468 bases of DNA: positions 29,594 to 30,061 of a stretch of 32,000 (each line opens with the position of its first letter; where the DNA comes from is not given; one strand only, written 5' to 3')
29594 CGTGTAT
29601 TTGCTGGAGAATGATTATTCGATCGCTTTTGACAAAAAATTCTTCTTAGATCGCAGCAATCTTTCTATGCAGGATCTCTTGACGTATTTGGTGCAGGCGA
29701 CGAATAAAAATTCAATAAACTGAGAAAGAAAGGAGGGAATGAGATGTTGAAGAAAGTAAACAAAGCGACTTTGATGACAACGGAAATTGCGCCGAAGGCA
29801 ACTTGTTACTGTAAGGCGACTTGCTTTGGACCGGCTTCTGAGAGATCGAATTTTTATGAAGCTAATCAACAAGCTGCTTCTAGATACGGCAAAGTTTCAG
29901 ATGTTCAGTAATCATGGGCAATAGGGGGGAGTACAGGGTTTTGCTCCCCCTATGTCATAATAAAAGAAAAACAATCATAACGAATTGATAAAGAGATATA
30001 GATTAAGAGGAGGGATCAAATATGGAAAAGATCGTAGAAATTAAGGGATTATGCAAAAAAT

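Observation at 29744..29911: Unannotated precursor peptide: short leader, CYCKATC core and an unusually long Cys-free C-terminal tail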

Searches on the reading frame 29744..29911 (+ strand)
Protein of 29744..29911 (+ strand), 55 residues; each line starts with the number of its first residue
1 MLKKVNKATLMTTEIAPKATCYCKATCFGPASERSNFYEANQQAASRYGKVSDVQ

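Call 3: search_protein_families(library=ncbifam, proteins=[window:29744-29911:+], max_evalue=0.1)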
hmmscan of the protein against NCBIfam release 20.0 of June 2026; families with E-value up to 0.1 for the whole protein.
window:29744-29911:+ (55 aa): 0 families

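Call 4: search_protein_families(library=pfam, proteins=[window:29744-29911:+], max_evalue=0.1)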
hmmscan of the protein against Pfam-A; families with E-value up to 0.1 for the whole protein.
window:29744-29911:+ (55 aa): 0 families

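Call 5: find_homologous_proteins(query=window:29744-29908:+, max_evalue=10)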
Query seq(55 aa) (55 aa): 5 proteins with E <= 10 among 5 candidates.
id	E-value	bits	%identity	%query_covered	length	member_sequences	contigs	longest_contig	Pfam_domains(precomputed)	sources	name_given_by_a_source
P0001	2.4e-29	116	100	100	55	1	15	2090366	-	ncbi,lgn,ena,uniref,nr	ncbi:hypothetical protein [Massilicoli timonensis]|uniref:hypothetical protein n=1 Tax=Massilicoli t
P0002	6.5e-25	102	87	100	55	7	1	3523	-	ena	-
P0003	8.0e-25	102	87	100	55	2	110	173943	-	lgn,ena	-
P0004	1.2e-21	92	78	100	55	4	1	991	-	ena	-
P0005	7.2e-16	74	76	100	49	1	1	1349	-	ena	-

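Call 8: find_encoding_contigs(protein=P0003, flank=8000, max_places=4)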
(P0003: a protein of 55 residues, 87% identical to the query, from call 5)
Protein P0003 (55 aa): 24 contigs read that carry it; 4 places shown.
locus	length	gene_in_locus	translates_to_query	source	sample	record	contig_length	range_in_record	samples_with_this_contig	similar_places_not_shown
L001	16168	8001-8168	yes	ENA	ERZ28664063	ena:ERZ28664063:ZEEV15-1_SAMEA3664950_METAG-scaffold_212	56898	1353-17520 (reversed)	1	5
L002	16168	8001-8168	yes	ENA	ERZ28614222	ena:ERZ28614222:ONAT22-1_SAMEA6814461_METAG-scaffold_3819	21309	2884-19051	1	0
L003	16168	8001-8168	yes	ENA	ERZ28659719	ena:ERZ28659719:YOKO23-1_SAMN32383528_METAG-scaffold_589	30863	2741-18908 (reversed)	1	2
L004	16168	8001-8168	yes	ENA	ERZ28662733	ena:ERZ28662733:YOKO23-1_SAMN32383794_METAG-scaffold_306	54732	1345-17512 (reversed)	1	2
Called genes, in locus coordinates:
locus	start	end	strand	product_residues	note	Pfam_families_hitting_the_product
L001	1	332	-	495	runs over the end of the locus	PF08903:DUF1846, PF20921:DUF1846_C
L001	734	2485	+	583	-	PF00664:ABC_membrane, PF00005:ABC_tran, PF02463:SMC_N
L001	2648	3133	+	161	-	-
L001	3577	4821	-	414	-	-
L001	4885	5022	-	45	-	-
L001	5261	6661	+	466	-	PF13353:Fer4_12, PF04055:Radical_SAM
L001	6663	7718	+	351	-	-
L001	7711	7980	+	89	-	-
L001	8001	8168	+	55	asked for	-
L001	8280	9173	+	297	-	PF00005:ABC_tran, PF13304:AAA_21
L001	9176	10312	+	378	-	PF12679:ABC2_membrane_2, PF12730:ABC2_membrane_4 (weak)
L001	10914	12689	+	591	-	PF00005:ABC_tran, PF02463:SMC_N (weak), PF13304:AAA_21 (faint)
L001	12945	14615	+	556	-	PF01268:FTHFS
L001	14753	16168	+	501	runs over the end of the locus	PF06271:RDD, PF02811:PHP (weak)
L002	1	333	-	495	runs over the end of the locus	PF08903:DUF1846, PF20921:DUF1846_C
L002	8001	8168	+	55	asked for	-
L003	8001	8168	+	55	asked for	-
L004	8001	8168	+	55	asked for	-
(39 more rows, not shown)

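Call 20: find_encoding_contigs(protein=P0002, flank=4000, max_places=2)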
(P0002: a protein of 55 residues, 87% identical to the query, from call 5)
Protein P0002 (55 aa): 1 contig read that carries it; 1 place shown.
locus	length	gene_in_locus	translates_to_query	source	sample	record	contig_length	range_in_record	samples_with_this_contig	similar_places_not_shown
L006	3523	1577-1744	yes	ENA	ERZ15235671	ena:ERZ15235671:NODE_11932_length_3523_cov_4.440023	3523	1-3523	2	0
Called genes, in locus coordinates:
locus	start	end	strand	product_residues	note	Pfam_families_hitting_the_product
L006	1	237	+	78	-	?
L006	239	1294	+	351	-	-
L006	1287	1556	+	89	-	-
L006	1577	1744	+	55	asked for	-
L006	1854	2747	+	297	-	PF00005:ABC_tran, PF13304:AAA_21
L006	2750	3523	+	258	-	?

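Call 21: find_encoding_contigs(protein=P0004, flank=4000, max_places=2)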
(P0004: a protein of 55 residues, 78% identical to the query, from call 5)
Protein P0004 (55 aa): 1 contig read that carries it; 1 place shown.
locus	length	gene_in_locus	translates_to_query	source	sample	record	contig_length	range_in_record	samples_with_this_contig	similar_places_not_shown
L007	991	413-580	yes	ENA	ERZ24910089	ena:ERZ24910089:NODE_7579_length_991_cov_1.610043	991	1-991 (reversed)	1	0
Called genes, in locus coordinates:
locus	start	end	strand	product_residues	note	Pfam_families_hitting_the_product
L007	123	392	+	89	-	-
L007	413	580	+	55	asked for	-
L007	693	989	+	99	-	?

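Call 22: find_encoding_contigs(protein=P0005, flank=4000, max_places=2)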
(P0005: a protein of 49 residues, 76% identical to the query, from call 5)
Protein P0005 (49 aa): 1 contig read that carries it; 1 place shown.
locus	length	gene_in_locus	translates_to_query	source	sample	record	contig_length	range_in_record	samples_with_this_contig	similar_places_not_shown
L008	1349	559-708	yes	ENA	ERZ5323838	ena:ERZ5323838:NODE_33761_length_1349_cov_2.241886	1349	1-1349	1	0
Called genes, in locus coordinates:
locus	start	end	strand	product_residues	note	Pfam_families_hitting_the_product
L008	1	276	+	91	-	?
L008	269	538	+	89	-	-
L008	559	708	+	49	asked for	-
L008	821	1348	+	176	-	PF00005:ABC_tran, PF13304:AAA_21 (weak)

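Call 27: search_protein_families(library=ncbifam, proteins=[window:29744-29908:+], max_evalue=10)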
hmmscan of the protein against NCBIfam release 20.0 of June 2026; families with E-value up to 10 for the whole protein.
seq(55 aa): 0 families

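Call 42: find_homologous_proteins(query=A4, max_evalue=1)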
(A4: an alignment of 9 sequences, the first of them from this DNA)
Query A4 (9 sequences) (55 aa, profile of the alignment): 12 proteins with E <= 1 among 25 candidates.
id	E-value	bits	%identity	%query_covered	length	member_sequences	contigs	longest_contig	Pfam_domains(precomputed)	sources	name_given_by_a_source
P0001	2.9e-20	90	100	100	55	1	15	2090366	-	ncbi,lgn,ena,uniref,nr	ncbi:hypothetical protein [Massilicoli timonensis]|uniref:hypothetical protein n=1 Tax=Massilicoli t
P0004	4.1e-20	89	78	100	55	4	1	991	-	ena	-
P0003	8.2e-20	88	87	100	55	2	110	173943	-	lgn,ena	-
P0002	1.8e-19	87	87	100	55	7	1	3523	-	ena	-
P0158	5.1e-18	82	-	-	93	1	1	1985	-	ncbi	-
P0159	9.7e-16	75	-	-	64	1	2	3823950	-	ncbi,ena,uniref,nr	ncbi:hypothetical protein KQI41_05325 [Tissierella pigra]|uniref:Uncharacterized protein n=1 Tax=Tis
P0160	2.6e-15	74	50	40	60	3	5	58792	-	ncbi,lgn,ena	-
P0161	1.3e-13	68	-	-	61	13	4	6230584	PF27803.1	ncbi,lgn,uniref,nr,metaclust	ncbi:CLI_3235 family bacteriocin precursor [Paenibacillus sp. FSL M7-0802]|uniref:CLI_3235 family ba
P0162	1.7e-12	65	27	67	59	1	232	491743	-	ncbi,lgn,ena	ncbi:hypothetical protein F200043G1_22010 [[Clostridium] innocuum]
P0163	3.1e-11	61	41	40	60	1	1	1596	-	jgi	jgi:hypothetical protein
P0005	5.4e-11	60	76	100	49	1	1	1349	-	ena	-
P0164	4.6e-10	57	-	-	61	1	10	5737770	PF27803.1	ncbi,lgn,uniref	ncbi:CLI_3235 family bacteriocin precursor [Paenibacillus kribbensis]|uniref:CLI_3235 family bacteri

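Call 44: search_protein_families(library=pfam, proteins=[window:29744-29908:+], max_evalue=10)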
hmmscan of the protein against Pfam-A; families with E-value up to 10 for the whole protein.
seq(55 aa): 0 families

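Call 55: list_cluster_members(proteins=[P0001, P0162, P0159])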
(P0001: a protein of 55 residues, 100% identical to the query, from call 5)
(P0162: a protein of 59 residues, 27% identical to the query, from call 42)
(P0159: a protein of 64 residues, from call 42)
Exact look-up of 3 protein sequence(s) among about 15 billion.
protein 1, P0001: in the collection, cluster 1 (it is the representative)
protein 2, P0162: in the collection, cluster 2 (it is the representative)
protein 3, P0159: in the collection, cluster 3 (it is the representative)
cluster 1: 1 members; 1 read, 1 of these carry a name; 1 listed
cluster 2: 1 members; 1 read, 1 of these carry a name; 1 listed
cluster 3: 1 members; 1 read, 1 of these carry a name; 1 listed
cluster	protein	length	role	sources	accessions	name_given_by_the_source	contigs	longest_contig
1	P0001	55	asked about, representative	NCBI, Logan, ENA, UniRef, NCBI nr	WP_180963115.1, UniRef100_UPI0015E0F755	hypothetical protein [Massilicoli timonensis] | hypothetical protein n=1 Tax=Massilicoli timonensis TaxID=2015901 RepID=UPI0015E0F755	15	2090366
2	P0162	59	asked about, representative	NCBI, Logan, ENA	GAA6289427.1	hypothetical protein F200043G1_22010 [[Clostridium] innocuum]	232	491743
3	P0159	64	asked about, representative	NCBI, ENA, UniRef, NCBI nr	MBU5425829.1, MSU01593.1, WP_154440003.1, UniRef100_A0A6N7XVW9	hypothetical protein KQI41_05325 [Tissierella pigra] | Uncharacterized protein n=1 Tax=Tissierella pigra TaxID=2607614 RepID=A0A6N7XVW9_9FIRM | hypothetical protein [Tissierella pigra]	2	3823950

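Call 77: find_encoding_contigs(protein=P0162, flank=6000, max_places=3)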
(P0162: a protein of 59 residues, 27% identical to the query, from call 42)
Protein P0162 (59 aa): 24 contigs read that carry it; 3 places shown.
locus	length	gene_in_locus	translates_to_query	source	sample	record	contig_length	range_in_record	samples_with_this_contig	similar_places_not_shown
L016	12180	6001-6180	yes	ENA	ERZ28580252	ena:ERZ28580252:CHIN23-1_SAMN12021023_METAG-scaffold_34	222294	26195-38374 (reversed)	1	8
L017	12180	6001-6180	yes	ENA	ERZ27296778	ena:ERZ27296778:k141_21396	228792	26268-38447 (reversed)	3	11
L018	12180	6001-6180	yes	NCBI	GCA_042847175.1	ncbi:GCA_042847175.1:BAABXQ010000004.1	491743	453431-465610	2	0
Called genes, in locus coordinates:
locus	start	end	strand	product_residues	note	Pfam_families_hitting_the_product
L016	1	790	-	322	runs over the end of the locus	PF02129:Peptidase_S15 (weak), PF12146:Hydrolase_4 (weak), PF12697:Abhydrolase_6 (weak), PF00561:Abhydrolase_1 (weak), PF00326:Peptidase_S9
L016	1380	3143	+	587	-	PF00005:ABC_tran, PF13304:AAA_21 (faint)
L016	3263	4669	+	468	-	PF04055:Radical_SAM, PF13353:Fer4_12 (weak)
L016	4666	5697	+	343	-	-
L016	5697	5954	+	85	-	-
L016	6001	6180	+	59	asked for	-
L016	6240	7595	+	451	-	PF12679:ABC2_membrane_2 (weak)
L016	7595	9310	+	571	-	PF00005:ABC_tran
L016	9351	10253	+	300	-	PF13175:AAA_15 (faint), PF00005:ABC_tran, PF13304:AAA_21 (weak)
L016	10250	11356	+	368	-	PF12679:ABC2_membrane_2, PF12698:ABC2_membrane_3, PF10920:DUF2705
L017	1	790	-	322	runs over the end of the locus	PF02129:Peptidase_S15 (weak), PF12146:Hydrolase_4 (weak), PF12697:Abhydrolase_6, PF00561:Abhydrolase_1 (weak), PF00326:Peptidase_S9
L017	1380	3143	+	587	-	PF00005:ABC_tran, PF13304:AAA_21 (faint)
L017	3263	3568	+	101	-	-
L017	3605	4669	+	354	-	PF04055:Radical_SAM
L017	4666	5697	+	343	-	-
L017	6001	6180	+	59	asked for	-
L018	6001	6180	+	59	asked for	-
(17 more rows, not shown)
